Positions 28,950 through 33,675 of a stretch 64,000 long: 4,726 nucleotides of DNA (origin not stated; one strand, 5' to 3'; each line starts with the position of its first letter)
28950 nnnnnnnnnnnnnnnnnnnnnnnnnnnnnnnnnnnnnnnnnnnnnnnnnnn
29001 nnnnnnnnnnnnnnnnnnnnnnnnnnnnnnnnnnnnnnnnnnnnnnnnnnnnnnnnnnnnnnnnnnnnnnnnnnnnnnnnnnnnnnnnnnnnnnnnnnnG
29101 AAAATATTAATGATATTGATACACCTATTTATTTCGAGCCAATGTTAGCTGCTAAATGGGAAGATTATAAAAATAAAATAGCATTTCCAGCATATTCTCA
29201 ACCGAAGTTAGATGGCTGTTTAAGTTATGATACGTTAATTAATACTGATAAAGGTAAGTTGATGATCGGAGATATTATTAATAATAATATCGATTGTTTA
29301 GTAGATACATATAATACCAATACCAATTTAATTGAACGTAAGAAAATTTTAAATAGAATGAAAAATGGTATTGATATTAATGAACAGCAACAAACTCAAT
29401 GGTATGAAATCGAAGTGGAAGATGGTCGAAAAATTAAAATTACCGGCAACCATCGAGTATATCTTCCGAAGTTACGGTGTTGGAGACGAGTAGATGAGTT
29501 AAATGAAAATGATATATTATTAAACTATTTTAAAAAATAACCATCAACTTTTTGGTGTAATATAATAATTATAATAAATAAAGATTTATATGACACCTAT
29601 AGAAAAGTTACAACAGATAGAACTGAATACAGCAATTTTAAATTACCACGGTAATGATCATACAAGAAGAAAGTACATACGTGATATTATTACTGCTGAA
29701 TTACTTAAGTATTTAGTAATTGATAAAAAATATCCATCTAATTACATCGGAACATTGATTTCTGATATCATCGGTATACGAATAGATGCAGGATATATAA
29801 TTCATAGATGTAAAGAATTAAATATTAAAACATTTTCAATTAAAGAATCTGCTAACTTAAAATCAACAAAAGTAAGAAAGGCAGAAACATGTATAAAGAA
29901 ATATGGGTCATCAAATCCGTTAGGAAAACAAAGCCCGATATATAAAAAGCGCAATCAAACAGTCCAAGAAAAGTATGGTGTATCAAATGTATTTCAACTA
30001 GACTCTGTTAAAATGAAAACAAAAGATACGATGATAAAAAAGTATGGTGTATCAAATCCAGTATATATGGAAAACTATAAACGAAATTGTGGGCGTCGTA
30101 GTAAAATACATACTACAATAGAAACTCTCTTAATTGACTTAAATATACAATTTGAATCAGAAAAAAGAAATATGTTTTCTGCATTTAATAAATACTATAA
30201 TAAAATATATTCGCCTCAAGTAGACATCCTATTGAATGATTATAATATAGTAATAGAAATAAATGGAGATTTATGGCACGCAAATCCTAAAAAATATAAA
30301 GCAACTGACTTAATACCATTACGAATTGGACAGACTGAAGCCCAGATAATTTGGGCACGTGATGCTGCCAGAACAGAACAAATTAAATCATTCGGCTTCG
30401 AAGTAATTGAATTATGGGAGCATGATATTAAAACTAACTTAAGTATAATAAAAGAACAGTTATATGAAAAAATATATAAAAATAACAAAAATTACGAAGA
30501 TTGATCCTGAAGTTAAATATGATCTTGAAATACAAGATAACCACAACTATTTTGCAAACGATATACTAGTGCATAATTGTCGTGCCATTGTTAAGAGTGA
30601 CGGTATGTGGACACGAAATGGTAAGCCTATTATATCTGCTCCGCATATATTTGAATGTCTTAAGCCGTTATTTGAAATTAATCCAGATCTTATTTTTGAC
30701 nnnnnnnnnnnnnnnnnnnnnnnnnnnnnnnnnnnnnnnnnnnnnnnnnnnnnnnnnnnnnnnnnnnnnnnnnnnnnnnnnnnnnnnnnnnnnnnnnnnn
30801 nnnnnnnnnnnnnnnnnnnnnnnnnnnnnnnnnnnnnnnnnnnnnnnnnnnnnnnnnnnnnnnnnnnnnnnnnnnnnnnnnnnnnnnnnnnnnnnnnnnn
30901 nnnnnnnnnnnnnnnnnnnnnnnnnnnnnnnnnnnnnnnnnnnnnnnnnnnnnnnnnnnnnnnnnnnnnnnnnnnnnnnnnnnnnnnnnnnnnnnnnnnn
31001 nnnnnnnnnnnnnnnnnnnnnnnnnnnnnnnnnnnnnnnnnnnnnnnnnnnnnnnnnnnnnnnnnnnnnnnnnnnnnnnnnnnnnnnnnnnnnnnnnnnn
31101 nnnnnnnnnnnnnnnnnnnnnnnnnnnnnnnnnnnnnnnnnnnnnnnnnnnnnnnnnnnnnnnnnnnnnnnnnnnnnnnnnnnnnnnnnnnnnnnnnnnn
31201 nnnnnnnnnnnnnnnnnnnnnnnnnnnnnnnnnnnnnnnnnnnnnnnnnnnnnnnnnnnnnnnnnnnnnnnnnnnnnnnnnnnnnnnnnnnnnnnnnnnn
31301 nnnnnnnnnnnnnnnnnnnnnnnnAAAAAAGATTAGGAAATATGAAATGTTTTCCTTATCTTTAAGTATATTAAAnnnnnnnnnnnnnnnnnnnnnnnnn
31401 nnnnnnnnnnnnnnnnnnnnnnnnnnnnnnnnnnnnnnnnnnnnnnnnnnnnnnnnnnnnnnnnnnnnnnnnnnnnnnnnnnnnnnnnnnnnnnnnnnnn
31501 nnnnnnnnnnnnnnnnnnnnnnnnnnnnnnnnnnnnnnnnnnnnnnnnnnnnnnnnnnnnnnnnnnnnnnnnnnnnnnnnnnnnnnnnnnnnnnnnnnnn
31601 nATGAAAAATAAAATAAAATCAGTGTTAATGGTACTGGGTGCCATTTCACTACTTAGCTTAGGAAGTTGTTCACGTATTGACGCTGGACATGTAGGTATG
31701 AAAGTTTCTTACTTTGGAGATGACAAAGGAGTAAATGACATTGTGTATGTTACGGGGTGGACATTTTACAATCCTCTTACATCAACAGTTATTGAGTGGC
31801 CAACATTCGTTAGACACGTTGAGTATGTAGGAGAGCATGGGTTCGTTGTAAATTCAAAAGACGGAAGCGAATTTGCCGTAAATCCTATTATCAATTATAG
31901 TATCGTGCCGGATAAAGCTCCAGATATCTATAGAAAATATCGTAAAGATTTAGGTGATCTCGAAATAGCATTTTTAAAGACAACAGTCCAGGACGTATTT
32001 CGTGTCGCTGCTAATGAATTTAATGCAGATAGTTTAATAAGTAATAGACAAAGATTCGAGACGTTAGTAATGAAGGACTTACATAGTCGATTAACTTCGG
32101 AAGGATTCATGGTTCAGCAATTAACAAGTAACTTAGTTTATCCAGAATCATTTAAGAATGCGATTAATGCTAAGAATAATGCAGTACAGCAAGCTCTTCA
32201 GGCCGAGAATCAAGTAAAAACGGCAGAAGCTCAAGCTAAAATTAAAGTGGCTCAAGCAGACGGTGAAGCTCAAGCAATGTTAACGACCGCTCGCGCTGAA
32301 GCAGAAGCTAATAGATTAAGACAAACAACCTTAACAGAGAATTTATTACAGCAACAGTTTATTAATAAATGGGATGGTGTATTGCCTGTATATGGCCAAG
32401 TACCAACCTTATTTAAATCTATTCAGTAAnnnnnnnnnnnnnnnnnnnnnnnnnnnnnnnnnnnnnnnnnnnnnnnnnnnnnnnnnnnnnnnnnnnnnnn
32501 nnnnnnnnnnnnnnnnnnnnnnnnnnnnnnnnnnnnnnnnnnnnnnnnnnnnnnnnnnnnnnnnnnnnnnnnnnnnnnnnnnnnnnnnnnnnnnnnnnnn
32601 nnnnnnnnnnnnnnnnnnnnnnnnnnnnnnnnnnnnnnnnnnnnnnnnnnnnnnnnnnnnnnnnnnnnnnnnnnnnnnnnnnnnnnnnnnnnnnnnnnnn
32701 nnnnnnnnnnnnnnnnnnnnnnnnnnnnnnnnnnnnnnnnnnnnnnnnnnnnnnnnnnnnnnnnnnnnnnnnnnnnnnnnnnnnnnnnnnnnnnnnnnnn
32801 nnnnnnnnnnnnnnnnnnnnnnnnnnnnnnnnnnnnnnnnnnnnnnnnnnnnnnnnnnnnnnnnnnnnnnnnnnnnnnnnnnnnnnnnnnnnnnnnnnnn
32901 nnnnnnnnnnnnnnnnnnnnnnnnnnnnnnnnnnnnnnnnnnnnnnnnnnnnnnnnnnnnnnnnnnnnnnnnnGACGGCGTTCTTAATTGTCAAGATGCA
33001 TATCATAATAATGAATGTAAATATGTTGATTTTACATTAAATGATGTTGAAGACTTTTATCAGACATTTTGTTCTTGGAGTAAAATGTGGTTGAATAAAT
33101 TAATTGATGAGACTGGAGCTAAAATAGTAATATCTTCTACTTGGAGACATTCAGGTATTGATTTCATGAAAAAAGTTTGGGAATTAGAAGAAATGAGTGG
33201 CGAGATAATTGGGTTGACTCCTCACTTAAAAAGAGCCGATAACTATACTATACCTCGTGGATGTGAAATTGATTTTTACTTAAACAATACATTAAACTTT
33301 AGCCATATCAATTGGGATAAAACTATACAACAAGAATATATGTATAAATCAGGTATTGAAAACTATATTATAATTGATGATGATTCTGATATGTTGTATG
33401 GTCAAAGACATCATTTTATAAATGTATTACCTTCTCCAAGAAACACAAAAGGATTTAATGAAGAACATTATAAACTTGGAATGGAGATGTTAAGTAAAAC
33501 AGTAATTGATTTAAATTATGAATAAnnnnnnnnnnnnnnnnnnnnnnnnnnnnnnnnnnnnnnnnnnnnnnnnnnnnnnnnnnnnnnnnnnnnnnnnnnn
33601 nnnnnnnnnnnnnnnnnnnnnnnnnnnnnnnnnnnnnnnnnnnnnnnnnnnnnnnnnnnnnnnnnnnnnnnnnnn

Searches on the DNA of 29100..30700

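Call 71: search_rna_families(source=window, start=29100, end=30700, threshold=evalue, max_evalue=1)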
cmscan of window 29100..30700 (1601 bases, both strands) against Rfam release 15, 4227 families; matches with E-value up to 1: 0.
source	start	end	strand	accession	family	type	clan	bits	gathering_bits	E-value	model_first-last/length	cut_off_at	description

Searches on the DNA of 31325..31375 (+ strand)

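Call 32: search_dna_similar(query=window:31325-31375:+, collection=phages, mode=distant, max_evalue=1, max_rows=25)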
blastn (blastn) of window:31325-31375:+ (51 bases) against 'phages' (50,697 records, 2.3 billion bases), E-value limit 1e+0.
Records with a match: 3; places in all: 3; records where one place covers at least 80% of the query: 0.
Best place of each record, by identity: 95-99% 3.
By first word of the organism name: Streptococcus 3.
By host as written in the record: Streptococcus suis S10 1; Streptococcus suis 89-3576-3 1; Streptococcus suis S95N 1.
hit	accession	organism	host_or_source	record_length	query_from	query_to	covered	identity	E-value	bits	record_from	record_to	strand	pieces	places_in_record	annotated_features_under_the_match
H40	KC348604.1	Streptococcus phage phiS10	Streptococcus suis S10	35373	27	49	45%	95.7%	3e-1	38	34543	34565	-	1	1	none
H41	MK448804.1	Streptococcus phage Javan553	Streptococcus suis 89-3576-3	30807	27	49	45%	95.7%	3e-1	38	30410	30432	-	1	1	none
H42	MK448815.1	Streptococcus phage Javan585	Streptococcus suis S95N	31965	27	49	45%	95.7%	3e-1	38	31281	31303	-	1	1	none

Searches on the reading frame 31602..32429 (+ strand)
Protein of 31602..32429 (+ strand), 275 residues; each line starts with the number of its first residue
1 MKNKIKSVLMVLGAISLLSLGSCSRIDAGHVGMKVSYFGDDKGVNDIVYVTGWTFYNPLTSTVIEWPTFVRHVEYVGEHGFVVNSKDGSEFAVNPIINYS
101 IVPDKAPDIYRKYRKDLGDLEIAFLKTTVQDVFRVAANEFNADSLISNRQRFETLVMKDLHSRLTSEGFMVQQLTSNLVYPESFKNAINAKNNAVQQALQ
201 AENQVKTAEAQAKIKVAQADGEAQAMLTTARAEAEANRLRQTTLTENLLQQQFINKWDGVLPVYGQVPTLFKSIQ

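Call 44: search_protein_families(library=phrogs, proteins=[window:31602-32429:+], max_evalue=0.001)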
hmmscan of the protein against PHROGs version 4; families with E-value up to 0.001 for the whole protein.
window:31602-32429:+ (275 aa): 3 families
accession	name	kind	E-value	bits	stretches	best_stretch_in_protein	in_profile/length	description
phrog_200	-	other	2.9e-61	208.7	1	1-268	77-349/379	lipoprotein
phrog_21428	-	unknown function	2.2e-08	34.9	1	4-57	4-56/63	-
phrog_38808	-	unknown function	8.8e-07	30.1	1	219-264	8-55/68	-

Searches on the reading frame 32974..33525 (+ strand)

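Call 44: search_protein_families(library=phrogs, proteins=[window:32974-33525:+], max_evalue=0.001)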
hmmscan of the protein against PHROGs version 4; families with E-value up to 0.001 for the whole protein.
window:32974-33525:+ (183 aa): 2 families
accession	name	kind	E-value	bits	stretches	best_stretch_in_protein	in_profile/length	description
phrog_1818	-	unknown function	6.7e-20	72.4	1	1-174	13-153/161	-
phrog_38681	-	unknown function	6.4e-05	23.9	1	117-153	41-73/101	-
